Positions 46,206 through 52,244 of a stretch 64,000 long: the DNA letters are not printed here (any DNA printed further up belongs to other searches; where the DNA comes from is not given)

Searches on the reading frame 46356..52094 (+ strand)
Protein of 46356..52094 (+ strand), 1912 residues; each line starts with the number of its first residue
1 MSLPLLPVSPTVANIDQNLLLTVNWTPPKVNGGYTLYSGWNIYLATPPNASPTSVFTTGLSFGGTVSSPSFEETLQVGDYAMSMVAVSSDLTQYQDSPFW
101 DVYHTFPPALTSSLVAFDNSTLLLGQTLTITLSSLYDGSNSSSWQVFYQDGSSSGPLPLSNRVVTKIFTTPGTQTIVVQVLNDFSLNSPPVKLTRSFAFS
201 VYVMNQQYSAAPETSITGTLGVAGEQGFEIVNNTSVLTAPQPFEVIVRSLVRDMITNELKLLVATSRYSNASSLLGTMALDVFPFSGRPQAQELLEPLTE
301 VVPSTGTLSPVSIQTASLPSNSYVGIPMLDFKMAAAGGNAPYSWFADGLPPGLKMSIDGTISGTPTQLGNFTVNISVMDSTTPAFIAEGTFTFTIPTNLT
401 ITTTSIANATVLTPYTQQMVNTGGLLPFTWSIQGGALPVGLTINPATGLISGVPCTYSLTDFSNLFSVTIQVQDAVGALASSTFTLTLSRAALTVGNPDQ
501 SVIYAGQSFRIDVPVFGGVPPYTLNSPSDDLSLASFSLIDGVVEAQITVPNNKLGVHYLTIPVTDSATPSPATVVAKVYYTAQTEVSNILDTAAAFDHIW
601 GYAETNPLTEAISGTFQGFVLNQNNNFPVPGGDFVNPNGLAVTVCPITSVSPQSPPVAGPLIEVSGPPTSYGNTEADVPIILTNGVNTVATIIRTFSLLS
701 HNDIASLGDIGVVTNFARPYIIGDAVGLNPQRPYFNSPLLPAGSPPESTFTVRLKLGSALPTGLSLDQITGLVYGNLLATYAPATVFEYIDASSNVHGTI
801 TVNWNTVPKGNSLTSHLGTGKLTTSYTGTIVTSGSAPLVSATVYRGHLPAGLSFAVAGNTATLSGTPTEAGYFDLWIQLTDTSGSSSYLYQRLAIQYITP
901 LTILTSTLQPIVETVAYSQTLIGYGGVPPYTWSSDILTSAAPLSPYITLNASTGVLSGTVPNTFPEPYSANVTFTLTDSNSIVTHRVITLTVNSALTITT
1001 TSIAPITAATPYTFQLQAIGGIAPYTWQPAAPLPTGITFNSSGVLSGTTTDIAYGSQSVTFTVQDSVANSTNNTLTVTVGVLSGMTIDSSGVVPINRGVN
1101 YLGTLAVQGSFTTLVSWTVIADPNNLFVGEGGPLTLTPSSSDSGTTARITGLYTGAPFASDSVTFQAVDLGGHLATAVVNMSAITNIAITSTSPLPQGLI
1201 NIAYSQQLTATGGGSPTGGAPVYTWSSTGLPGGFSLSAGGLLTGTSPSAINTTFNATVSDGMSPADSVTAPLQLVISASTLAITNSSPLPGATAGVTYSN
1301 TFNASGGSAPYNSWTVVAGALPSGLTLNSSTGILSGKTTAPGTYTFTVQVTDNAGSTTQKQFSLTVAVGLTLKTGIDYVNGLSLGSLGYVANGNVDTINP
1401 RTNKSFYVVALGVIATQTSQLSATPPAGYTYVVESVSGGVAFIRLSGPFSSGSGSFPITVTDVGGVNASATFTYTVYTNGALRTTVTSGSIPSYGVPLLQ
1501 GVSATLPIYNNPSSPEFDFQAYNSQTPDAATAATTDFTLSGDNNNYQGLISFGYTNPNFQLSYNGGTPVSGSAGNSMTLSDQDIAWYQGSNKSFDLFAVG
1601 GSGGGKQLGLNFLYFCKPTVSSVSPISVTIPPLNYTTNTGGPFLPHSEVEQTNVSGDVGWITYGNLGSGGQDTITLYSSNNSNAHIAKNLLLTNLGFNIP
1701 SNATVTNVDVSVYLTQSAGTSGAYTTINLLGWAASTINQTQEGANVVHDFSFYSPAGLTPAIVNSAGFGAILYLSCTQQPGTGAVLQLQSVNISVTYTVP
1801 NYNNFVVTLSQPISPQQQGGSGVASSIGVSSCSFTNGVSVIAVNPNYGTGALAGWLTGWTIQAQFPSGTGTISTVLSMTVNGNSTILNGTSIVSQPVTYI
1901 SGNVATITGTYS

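Call 9: search_protein_families(library=phrogs, proteins=[window:46356-52094:+], max_evalue=0.001)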
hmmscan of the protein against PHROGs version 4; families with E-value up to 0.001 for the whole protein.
window:46356-52094:+ (1912 aa): 1 family
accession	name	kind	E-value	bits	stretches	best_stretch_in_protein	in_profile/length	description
phrog_38322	-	unknown function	2.8e-08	34.1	0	1217-1261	231-275/506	-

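Call 35: search_protein_families(library=pfam, proteins=[window:46356-52094:+], max_evalue=0.05)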
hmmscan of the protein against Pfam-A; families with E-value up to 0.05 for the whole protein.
window:46356-52094:+ (1912 aa): 9 families
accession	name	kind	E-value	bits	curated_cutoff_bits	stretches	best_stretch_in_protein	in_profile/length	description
PF05345.18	He_PIG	-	1.1e-45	154.5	24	7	1283-1367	4-96/96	Putative Ig domain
PF00801.26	PKD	-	3.9e-06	27.2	23.5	0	124-188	13-73/80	PKD domain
PF24908.1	Ig_SIBA-E_2nd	-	3.6e-05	24.3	27.8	0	1312-1364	34-86/117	Integrin beta-like protein A-E, second Ig-like domain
PF07495.19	Y_Y_Y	-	0.00012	22.3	26.6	1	1338-1368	34-64/65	Y_Y_Y domain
PF22352.2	K319L-like_PKD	-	0.00014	22.2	27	1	1313-1366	32-84/84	K319L-like, PKD domain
PF19077.6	Big_13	-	0.0004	21.2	27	1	1337-1366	70-100/102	Bacterial Ig-like domain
PF18911.6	PKD_4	-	0.0011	19.4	27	0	1339-1365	57-84/85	PKD domain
PF20164.4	GspA_SrpA_N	-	0.0043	17.9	27.4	0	1317-1366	68-111/117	GspA/SrpA SigLec-like domain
PF15418.12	DUF4625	-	0.022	15.5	27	0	1339-1366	103-130/131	Domain of unknown function (DUF4625)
